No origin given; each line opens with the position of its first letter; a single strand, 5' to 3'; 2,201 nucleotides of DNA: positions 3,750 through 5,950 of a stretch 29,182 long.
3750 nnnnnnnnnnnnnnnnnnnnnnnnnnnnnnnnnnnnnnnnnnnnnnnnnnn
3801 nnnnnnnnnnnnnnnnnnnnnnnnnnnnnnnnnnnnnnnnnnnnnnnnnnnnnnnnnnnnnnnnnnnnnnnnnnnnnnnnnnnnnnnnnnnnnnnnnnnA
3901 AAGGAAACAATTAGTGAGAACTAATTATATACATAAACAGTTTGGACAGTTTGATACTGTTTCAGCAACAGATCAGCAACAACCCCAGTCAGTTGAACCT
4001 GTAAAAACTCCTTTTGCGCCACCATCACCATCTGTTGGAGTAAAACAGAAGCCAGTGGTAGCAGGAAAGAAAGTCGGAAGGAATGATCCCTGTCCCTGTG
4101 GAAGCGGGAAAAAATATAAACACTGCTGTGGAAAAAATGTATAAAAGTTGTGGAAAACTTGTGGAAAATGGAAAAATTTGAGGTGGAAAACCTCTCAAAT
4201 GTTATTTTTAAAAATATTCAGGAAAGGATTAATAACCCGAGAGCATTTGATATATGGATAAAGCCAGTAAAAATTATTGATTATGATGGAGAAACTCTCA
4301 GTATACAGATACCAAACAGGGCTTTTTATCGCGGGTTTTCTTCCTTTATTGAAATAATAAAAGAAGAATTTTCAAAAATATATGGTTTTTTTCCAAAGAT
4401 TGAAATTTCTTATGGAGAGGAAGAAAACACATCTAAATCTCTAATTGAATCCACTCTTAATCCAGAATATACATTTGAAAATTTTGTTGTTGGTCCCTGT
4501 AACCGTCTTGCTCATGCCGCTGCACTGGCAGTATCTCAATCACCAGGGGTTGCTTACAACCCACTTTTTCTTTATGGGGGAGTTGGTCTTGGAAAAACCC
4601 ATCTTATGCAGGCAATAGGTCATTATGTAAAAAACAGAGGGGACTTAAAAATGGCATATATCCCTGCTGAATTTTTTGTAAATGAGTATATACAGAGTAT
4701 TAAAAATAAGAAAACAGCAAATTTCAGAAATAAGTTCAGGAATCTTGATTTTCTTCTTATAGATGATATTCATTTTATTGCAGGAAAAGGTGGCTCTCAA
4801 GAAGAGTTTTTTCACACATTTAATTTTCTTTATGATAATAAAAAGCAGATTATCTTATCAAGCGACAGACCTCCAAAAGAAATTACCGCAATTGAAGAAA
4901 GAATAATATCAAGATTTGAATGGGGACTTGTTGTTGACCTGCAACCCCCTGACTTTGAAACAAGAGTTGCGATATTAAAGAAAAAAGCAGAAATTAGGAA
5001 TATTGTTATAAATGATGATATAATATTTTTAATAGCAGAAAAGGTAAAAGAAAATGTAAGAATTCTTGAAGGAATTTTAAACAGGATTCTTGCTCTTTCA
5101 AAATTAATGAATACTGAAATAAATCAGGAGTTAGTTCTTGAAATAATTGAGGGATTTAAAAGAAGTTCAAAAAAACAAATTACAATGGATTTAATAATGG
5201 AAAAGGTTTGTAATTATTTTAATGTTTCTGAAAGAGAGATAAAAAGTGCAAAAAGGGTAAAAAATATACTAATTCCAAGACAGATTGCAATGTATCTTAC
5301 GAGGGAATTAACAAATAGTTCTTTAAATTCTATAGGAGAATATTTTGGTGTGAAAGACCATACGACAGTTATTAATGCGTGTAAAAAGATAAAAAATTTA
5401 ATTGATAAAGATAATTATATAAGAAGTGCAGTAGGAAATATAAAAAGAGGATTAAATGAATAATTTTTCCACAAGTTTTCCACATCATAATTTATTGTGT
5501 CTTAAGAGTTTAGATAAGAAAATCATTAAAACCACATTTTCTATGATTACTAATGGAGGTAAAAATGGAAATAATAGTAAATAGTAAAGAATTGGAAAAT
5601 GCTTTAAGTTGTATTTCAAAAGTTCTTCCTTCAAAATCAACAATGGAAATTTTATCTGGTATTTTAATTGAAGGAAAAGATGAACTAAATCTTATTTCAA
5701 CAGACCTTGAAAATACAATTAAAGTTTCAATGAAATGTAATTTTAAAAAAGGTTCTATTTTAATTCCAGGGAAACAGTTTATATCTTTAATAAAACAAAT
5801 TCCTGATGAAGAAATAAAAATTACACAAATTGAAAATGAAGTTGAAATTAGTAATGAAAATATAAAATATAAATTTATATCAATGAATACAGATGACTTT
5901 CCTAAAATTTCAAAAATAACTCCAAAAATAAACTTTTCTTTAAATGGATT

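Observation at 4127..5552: Perfect 20-bp inverted DnaA-box doublet brackets dnaA: a symmetric bipartite origin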

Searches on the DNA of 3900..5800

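Call 62: search_rna_families(source=window, start=3900, end=5800, threshold=evalue, max_evalue=1)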
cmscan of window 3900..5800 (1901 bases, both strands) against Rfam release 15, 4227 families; matches with E-value up to 1: 0.
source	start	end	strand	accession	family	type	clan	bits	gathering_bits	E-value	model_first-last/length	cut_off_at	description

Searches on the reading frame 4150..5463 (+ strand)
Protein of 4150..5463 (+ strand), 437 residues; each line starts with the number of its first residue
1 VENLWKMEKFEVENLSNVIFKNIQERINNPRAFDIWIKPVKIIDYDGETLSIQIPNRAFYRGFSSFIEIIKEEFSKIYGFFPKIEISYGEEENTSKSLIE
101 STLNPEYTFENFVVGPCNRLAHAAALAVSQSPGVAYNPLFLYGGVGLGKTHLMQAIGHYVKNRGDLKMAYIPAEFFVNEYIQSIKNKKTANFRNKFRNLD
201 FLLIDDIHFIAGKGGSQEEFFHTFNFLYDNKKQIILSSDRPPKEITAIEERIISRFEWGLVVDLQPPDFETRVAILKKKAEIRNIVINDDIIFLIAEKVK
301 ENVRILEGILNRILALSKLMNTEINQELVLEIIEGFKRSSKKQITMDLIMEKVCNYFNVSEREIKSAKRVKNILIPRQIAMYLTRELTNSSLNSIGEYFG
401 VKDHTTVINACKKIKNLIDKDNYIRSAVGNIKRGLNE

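Call 5: search_protein_families(library=pfam, proteins=[window:4150-5463:+])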
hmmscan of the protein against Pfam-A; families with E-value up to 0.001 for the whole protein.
window:4150-5463:+ (437 aa): 5 families
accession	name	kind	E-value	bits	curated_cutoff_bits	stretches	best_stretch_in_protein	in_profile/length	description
PF00308.24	Bac_DnaA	-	5e-68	228.8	23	1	103-263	1-162/162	Bacterial DnaA ATPAse domain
PF08299.17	Bac_DnaA_C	-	4.5e-30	103.9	31.5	1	347-414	2-69/69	Bacterial dnaA protein helix-turn-helix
PF01695.23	IstB_IS21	-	8.5e-07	29.2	24.1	1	139-241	95-195/238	IstB-like ATP binding protein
PF00004.35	AAA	-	2.2e-06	28.6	21.2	1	140-249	2-119/131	ATPase family associated with various cellular activities (AAA)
PF11638.13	DnaA_N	-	0.00039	20.5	24.6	0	21-57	9-45/65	DnaA N-terminal domain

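Call 9: find_related_loci(query=window:4168-5463:+, collection=genome_contigs, flank=3000)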
Query window:4168-5463:+ (431 aa) in genome_contigs; peptide patterns used: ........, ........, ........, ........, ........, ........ (x = any residue, [..] = any of these).
224 stretches matched a pattern; 134 encode a relative of the query (tblastn E <= 1e-3); the best 80 are kept; 80 distinct loci.
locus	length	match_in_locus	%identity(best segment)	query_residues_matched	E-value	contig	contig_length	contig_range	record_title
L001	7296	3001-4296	64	1-431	0e+0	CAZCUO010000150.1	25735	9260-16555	MAG TPA_asm: uncultured bacterium isolate binchicken_co25_128 genome assembly, contig: k141_62918, whole genome shotgun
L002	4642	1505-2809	63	1-431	0e+0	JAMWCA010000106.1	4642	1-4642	MAG: Candidatus Omnitrophota bacterium isolate DG02_2.bins.52.Tibet NODE_11274_length_4642_cov_8.171429, whole genome sh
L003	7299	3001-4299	62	5-431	0e+0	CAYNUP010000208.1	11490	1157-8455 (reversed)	MAG TPA_asm: uncultured bacterium isolate SRP231805_co4_9 genome assembly, contig: k141_21378, whole genome shotgun sequ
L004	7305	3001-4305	62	1-431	0e+0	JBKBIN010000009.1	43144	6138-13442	MAG: Candidatus Ratteibacteria bacterium isolate 21I_069.bin.64 NODE_9_length_43144_cov_12.827199, whole genome shotgun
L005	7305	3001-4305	62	1-431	0e+0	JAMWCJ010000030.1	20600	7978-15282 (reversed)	MAG: Candidatus Omnitrophota bacterium isolate QZM4.bins.109.Tibet NODE_2929_length_20600_cov_7.292092, whole genome sho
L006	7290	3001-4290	61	9-431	0e+0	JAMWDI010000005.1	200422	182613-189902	MAG: Candidatus Omnitrophota bacterium isolate SRBZ-1.bins.85.201808 NODE_40_length_200422_cov_70.013101, whole genome s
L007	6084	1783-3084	60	1-431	1e-178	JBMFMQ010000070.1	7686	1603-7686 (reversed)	MAG: Candidatus Ratteibacteria bacterium isolate KM4337-25 NODE_70_length_7686_cov_5.167302, whole genome shotgun sequen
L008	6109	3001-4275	62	13-431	1e-178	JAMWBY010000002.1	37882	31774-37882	MAG: Candidatus Omnitrophota bacterium isolate DG_2.bins.143.Tibet NODE_887_length_37882_cov_2.538551, whole genome shot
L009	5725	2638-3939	61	1-431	0e+0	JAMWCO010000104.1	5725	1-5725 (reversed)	MAG: Candidatus Omnitrophota bacterium isolate QZM4_1.bins.196.Tibet NODE_43080_length_5725_cov_2.749196, whole genome s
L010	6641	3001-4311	61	1-431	1e-177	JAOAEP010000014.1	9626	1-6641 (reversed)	MAG: bacterium isolate SKW262 k141_1648339, whole genome shotgun sequence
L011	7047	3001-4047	51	86-430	9e-108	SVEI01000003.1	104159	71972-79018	MAG: Lachnospiraceae bacterium isolate SIG302 NODE_4725_length_104159_cov_3.142408, whole genome shotgun sequence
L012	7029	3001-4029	47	88-429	4e-106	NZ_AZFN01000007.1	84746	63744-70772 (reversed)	Limosilactobacillus gastricus DSM 16045 Scaffold7, whole genome shotgun sequence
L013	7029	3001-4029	47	88-429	4e-106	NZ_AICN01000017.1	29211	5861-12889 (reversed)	Limosilactobacillus gastricus PS3 contig00020, whole genome shotgun sequence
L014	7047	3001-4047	51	86-430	7e-106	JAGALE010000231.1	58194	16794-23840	MAG: Lachnospiraceae bacterium isolate RGIG8543 Water_deer_Cecum-3__c329741, whole genome shotgun sequence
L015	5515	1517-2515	47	97-431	8e-106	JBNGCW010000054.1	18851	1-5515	MAG: Anaerolineae bacterium isolate E05-010 bin29.fa-54, whole genome shotgun sequence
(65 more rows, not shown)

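Call 31: find_homologous_proteins(query=window:4168-5460:+, max_evalue=1e-60)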
Query window:4168-5460:+ (431 aa): 7999 proteins with E <= 1e-60 among 8000 candidates; the best 120 are listed.
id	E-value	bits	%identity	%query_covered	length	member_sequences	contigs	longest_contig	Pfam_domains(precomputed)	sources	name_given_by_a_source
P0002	7.1e-276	933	98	100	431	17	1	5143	PF00308.25,PF08299.18,PF00004.36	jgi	-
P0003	1.1e-258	876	92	99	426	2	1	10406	PF00308.25,PF08299.18,PF00004.36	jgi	-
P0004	1.4e-242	823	84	100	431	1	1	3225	PF00308.25,PF08299.18,PF00004.36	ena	-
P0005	1.4e-242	823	84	100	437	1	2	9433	PF00308.25,PF08299.18,PF00004.36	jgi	-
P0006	1.1e-241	820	84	100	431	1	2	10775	PF00308.25,PF08299.18,PF00004.36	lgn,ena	-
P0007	1.1e-241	820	84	100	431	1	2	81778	PF00308.25,PF08299.18,PF00004.36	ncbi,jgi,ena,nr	ncbi:MAG TPA: chromosomal replication initiator protein DnaA [bacterium]|nr:chromosomal replication 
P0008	1.1e-241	820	84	100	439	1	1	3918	PF00308.25,PF08299.18,PF00004.36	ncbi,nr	ncbi:MAG TPA: chromosomal replication initiator protein DnaA, partial [Victivallales bacterium]|nr:c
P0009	1.2e-241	820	84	100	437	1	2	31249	PF00308.25,PF08299.18,PF00004.36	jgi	-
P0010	3.0e-241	819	83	100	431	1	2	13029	PF00308.25,PF08299.18,PF00004.36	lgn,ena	-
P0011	3.2e-241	819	83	100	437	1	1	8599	PF00308.25,PF08299.18,PF00004.36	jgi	-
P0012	3.3e-238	809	83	100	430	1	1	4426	PF00308.25,PF08299.18,PF00004.36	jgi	-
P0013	6.1e-237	804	83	100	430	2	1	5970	PF00308.25,PF08299.18,PF00004.36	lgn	-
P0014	2.1e-219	747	86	90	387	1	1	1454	PF00308.25,PF08299.18,PF00004.36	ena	-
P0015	2.3e-183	628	65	99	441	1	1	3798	PF01695.24,PF00308.25,PF08299.18,PF00004.36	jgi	jgi:chromosomal replication initiator protein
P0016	3.1e-178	611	62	100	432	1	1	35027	PF11638.14,PF01695.24,PF00308.25,PF08299.18,PF00004.36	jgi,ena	-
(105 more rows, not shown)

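Call 33: find_encoding_contigs(protein=P0002, flank=10000, max_places=3)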
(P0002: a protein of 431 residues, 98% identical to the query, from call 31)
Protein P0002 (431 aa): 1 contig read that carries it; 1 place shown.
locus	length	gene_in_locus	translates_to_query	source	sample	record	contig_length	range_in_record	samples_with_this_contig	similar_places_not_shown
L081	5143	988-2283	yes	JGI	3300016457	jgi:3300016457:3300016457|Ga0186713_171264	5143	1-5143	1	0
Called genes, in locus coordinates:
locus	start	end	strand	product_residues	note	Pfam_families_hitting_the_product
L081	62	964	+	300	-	PF07516:SecA_SW, PF02810:SEC-C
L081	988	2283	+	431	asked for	PF00308:Bac_DnaA, PF00004:AAA (weak), PF08299:Bac_DnaA_C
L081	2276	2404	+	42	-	-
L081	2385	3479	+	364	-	PF00712:DNA_pol3_beta, PF02767:DNA_pol3_beta_2, PF02768:DNA_pol3_beta_3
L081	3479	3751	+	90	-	PF05258:DciA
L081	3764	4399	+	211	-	PF00701:DHDPS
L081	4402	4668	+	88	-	PF08299:Bac_DnaA_C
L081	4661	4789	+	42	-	-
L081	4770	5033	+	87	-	PF00712:DNA_pol3_beta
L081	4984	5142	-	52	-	?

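Call 34: find_encoding_contigs(protein=P0003, flank=10000, max_places=3)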
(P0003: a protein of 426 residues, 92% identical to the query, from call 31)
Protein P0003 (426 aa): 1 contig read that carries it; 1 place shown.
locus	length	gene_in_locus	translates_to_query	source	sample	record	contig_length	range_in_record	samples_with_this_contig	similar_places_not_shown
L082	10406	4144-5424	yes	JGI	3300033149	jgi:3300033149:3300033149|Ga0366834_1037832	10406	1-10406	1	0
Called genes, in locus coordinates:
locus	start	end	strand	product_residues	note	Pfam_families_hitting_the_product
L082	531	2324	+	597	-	PF07517:SecA_DEAD, PF01043:SecA_PP_bind, PF21090:P-loop_SecA, PF00271:Helicase_C (faint)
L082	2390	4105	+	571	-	PF21090:P-loop_SecA, PF07516:SecA_SW, PF02810:SEC-C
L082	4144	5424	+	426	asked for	PF00308:Bac_DnaA, PF00004:AAA (weak), PF08299:Bac_DnaA_C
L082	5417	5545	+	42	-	-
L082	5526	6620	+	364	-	PF00712:DNA_pol3_beta, PF02767:DNA_pol3_beta_2, PF02768:DNA_pol3_beta_3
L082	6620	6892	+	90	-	PF05258:DciA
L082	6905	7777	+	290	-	PF00701:DHDPS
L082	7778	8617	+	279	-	PF17848:Zn_ribbon_ACC (weak), PF01039:Carboxyl_trans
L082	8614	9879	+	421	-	PF08245:Mur_ligase_M, PF27239:FOL3_C, PF02875:Mur_ligase_C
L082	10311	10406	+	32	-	?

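Call 35: find_encoding_contigs(protein=P0007, flank=10000, max_places=3)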
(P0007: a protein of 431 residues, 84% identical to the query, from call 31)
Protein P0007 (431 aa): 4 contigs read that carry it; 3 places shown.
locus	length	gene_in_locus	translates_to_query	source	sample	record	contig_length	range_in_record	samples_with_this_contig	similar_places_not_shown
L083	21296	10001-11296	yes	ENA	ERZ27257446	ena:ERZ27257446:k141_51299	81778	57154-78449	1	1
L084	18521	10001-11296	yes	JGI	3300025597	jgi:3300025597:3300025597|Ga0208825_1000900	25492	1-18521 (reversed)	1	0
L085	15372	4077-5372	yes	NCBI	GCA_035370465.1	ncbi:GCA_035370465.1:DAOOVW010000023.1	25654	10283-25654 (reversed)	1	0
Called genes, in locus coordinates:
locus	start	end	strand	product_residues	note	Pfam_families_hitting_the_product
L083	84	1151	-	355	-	PF00248:Aldo_ket_red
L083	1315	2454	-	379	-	PF01546:Peptidase_M20, PF07687:M20_dimer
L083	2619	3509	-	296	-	PF06071:YchF-GTPase_C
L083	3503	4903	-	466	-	PF03477:ATP-cone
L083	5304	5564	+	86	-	-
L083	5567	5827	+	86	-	-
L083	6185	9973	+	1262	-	PF07517:SecA_DEAD, PF01043:SecA_PP_bind, PF21090:P-loop_SecA, PF07516:SecA_SW, PF02810:SEC-C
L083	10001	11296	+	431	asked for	PF00308:Bac_DnaA, PF00004:AAA (weak), PF08299:Bac_DnaA_C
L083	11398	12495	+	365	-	PF00712:DNA_pol3_beta, PF02767:DNA_pol3_beta_2, PF02768:DNA_pol3_beta_3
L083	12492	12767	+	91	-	PF05258:DciA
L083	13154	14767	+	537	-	-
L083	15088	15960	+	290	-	PF00701:DHDPS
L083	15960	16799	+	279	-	PF17848:Zn_ribbon_ACC (weak), PF01039:Carboxyl_trans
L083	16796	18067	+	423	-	PF08245:Mur_ligase_M, PF27239:FOL3_C, PF02875:Mur_ligase_C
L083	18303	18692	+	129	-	-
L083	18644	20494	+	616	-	PF01134:GIDA, PF12831:FAD_oxidored (weak), PF21680:GIDA_C_1st, PF13932:SAM_GIDA_C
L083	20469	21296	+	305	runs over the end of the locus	PF04055:Radical_SAM, PF16199:Radical_SAM_C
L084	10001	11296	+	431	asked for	PF00308:Bac_DnaA, PF00004:AAA (weak), PF08299:Bac_DnaA_C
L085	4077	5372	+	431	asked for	PF00308:Bac_DnaA, PF00004:AAA (weak), PF08299:Bac_DnaA_C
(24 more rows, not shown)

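Call 38: find_encoding_contigs(protein=P0009, flank=10000, max_places=2)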
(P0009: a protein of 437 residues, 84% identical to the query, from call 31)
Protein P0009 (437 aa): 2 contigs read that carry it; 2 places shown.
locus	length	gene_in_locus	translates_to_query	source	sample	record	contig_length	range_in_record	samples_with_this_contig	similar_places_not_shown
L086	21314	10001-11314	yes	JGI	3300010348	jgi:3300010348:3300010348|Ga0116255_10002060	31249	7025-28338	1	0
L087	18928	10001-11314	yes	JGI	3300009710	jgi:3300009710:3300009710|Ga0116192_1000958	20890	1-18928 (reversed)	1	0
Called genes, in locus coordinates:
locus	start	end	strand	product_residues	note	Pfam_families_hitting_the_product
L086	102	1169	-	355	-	PF00248:Aldo_ket_red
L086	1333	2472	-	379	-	PF01546:Peptidase_M20, PF07687:M20_dimer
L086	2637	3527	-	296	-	PF06071:YchF-GTPase_C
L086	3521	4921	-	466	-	PF03477:ATP-cone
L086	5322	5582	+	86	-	-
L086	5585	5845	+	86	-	-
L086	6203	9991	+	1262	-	PF07517:SecA_DEAD, PF01043:SecA_PP_bind, PF21090:P-loop_SecA, PF07516:SecA_SW, PF02810:SEC-C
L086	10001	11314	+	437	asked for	PF00308:Bac_DnaA, PF00004:AAA (weak), PF08299:Bac_DnaA_C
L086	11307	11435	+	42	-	-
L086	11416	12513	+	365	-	PF00712:DNA_pol3_beta, PF02767:DNA_pol3_beta_2, PF02768:DNA_pol3_beta_3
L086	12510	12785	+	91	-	PF05258:DciA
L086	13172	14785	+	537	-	-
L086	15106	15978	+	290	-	PF00701:DHDPS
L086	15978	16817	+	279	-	PF17848:Zn_ribbon_ACC (weak), PF01039:Carboxyl_trans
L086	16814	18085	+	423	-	PF08245:Mur_ligase_M, PF27239:FOL3_C, PF02875:Mur_ligase_C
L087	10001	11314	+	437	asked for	PF00308:Bac_DnaA, PF00004:AAA (weak), PF08299:Bac_DnaA_C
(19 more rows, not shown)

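Call 39: find_encoding_contigs(protein=P0010, flank=6000, max_places=2)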
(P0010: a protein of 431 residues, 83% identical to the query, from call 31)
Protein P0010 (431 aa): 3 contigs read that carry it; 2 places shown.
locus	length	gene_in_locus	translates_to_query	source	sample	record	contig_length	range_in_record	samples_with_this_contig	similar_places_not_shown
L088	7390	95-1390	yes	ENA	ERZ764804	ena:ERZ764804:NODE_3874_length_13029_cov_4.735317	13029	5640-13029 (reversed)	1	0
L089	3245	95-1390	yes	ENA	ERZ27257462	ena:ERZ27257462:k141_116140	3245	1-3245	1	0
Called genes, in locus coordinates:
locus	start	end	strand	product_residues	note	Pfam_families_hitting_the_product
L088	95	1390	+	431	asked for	PF00308:Bac_DnaA, PF00004:AAA (weak), PF08299:Bac_DnaA_C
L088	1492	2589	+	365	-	PF00712:DNA_pol3_beta, PF02767:DNA_pol3_beta_2, PF02768:DNA_pol3_beta_3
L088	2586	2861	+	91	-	PF05258:DciA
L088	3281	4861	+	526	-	-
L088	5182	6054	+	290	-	PF00701:DHDPS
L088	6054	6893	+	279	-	PF17848:Zn_ribbon_ACC (weak), PF01039:Carboxyl_trans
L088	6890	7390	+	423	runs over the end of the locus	PF08245:Mur_ligase_M, PF27239:FOL3_C, PF02875:Mur_ligase_C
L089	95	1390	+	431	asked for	PF00308:Bac_DnaA, PF00004:AAA (weak), PF08299:Bac_DnaA_C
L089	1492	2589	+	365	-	PF00712:DNA_pol3_beta, PF02767:DNA_pol3_beta_2, PF02768:DNA_pol3_beta_3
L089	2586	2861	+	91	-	PF05258:DciA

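Call 40: find_encoding_contigs(protein=P0012, flank=3000, max_places=2)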
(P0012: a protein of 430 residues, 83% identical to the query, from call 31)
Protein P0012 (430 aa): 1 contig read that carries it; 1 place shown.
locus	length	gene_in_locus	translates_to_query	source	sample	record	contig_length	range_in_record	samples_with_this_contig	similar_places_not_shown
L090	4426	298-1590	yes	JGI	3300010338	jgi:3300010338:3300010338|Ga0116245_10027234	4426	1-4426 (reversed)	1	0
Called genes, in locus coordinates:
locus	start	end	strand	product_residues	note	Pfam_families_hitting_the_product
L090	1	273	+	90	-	?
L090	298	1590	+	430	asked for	PF00308:Bac_DnaA, PF00004:AAA (weak), PF08299:Bac_DnaA_C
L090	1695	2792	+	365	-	PF00712:DNA_pol3_beta, PF02767:DNA_pol3_beta_2, PF02768:DNA_pol3_beta_3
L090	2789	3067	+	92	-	PF05258:DciA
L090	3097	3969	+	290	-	PF00701:DHDPS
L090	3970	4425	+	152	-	?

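Call 41: find_encoding_contigs(protein=P0015, flank=3000, max_places=2)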
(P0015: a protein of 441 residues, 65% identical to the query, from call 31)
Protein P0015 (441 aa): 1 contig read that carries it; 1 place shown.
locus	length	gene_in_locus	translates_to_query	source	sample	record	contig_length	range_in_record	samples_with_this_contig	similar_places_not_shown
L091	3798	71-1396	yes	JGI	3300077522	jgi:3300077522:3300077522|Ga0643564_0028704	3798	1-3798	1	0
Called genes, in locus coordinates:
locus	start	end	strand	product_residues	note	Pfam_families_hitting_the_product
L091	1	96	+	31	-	?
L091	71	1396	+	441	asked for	PF00308:Bac_DnaA, PF01695:IstB_IS21 (faint), PF00004:AAA (weak), PF08299:Bac_DnaA_C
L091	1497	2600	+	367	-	PF00712:DNA_pol3_beta, PF02767:DNA_pol3_beta_2, PF02768:DNA_pol3_beta_3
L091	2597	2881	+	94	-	PF05258:DciA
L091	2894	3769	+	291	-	PF00701:DHDPS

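Call 47: find_related_loci(query=window:4168-5463:+, collection=metagenome_contigs, flank=1500)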
Query window:4168-5463:+ (431 aa) in metagenome_contigs; peptide patterns used: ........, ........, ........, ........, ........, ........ (x = any residue, [..] = any of these).
333 stretches matched a pattern; 160 encode a relative of the query (tblastn E <= 1e-3); the best 80 are kept; 80 distinct loci.
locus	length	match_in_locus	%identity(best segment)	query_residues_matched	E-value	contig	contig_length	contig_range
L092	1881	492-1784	99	1-431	0e+0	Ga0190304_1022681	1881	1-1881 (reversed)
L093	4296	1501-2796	62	1-431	0e+0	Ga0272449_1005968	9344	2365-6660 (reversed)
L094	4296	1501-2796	64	1-431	0e+0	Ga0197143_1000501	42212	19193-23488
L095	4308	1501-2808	63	1-431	0e+0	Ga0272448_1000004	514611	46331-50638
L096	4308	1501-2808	63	1-431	0e+0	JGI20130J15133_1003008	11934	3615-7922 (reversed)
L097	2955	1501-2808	63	1-431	0e+0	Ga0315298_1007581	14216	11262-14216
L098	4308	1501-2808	63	1-431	0e+0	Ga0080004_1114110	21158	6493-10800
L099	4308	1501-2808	62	1-431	0e+0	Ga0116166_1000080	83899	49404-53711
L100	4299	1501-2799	62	5-431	0e+0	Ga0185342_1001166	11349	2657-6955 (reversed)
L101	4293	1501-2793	62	1-430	2e-180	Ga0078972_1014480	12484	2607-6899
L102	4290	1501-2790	84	1-430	0e+0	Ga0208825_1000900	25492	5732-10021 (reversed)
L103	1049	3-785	95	171-431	4e-180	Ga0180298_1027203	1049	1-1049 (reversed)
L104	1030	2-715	100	194-431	3e-170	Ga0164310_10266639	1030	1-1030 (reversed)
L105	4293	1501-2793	62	1-430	0e+0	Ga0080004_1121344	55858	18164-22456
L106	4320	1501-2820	45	23-430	5e-114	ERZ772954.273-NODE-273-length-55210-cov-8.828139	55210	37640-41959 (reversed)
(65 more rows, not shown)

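Call 52: find_encoding_contigs(protein=L083:84-1148:-, flank=10000, max_places=2)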
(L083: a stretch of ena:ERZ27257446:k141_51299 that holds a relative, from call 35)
Protein L083:84-1148:- (354 aa): no gene with exactly this product is on record in the collection.

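Call 53: find_encoding_contigs(protein=L083:87-1151:-, flank=10000, max_places=2)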
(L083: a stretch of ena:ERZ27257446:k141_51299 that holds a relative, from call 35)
Protein L083:87-1151:- (355 aa): 10 contigs read that carry it; 2 places shown.
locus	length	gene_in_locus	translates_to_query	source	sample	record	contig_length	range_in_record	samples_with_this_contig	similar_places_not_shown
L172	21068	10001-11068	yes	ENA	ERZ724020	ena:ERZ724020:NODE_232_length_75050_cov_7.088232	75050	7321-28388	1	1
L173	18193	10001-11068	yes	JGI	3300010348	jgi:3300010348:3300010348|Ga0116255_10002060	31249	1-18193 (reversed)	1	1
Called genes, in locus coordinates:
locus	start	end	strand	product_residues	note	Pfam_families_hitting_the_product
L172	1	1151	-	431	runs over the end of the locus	PF00308:Bac_DnaA, PF00004:AAA (weak), PF08299:Bac_DnaA_C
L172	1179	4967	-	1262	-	PF07517:SecA_DEAD, PF01043:SecA_PP_bind, PF21090:P-loop_SecA, PF07516:SecA_SW, PF02810:SEC-C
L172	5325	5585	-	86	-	-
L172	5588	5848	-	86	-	-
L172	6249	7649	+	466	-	PF03477:ATP-cone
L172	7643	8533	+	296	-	PF06071:YchF-GTPase_C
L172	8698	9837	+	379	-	PF01546:Peptidase_M20, PF07687:M20_dimer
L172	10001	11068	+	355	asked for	PF00248:Aldo_ket_red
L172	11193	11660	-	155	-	PF02542:YgbB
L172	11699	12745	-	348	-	PF01555:N6_N4_Mtase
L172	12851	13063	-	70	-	-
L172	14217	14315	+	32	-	-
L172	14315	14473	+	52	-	-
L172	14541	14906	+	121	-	PF05973:Gp49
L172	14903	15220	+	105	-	PF13744:HTH_37, PF13560:HTH_31 (weak), PF12844:HTH_19, PF01381:HTH_3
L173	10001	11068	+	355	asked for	PF00248:Aldo_ket_red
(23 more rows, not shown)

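Call 70: find_encoding_contigs(protein=P0013, flank=1500, max_places=3)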
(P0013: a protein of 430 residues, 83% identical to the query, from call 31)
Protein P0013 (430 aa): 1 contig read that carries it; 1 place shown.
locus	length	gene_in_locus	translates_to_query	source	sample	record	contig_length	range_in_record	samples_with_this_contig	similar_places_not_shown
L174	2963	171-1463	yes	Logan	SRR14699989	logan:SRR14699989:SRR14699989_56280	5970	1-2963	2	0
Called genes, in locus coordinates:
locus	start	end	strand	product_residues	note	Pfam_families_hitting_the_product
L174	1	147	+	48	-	?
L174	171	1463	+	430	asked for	PF00308:Bac_DnaA, PF00004:AAA (weak), PF08299:Bac_DnaA_C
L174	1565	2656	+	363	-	PF00712:DNA_pol3_beta, PF02767:DNA_pol3_beta_2, PF02768:DNA_pol3_beta_3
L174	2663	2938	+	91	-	PF05258:DciA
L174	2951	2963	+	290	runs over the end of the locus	PF00701:DHDPS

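Call 71: find_encoding_contigs(protein=P0004, flank=1500, max_places=3)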
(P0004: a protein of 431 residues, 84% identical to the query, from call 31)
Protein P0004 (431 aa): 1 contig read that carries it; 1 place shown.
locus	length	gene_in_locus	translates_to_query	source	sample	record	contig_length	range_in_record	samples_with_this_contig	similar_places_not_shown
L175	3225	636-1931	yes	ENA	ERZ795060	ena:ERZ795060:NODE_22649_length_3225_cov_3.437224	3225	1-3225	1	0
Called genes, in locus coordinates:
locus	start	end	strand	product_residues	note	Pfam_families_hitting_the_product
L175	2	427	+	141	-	?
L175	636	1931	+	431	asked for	PF00308:Bac_DnaA, PF00004:AAA (weak), PF08299:Bac_DnaA_C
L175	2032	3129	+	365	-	PF00712:DNA_pol3_beta, PF02767:DNA_pol3_beta_2, PF02768:DNA_pol3_beta_3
